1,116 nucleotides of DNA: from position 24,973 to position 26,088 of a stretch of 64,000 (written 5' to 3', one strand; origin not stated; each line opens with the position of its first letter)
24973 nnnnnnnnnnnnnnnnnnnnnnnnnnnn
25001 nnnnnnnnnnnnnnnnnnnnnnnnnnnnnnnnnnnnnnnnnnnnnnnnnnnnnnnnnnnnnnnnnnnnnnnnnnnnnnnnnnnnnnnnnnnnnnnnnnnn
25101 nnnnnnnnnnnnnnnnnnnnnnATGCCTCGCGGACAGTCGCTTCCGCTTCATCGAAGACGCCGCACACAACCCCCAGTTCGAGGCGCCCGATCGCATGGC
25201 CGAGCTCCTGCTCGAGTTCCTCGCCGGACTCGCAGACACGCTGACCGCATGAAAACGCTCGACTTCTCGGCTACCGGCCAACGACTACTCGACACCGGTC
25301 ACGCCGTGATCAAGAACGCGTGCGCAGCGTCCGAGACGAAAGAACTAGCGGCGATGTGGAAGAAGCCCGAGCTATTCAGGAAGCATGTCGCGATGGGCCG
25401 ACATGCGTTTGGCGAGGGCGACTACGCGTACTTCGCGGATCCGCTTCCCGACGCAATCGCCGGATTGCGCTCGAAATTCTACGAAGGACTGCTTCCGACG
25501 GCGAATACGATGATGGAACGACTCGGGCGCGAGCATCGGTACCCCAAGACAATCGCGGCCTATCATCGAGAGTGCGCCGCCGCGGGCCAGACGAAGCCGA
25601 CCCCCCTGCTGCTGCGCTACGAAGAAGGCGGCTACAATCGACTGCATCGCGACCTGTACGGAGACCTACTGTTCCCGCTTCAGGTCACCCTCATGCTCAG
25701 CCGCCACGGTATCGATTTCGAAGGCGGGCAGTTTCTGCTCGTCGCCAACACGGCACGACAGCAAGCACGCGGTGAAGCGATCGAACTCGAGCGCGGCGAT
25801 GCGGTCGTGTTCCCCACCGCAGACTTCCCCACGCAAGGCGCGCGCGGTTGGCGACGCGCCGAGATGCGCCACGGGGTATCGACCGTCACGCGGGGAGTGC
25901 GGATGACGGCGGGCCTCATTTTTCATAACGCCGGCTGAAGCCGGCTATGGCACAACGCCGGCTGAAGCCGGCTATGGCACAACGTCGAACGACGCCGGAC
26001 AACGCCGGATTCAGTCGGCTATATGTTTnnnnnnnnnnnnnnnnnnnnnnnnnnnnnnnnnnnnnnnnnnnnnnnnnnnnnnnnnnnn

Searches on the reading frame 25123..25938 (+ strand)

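Call 9: search_protein_families(library=pfam, max_evalue=0.001, proteins=[window:25123-25938:+])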
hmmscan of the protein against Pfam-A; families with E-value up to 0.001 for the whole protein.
window:25123-25938:+ (271 aa): 2 families
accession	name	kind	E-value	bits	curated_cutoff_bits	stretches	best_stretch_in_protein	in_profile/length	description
PF09859.15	Oxygenase-NA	-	1.1e-67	227.3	26.2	1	99-270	1-172/172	Oxygenase, catalysing oxidative methylation of damaged DNA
PF13640.12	2OG-FeII_Oxy_3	-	2.2e-06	28.9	27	1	163-267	3-97/98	2OG-Fe(II) oxygenase superfamily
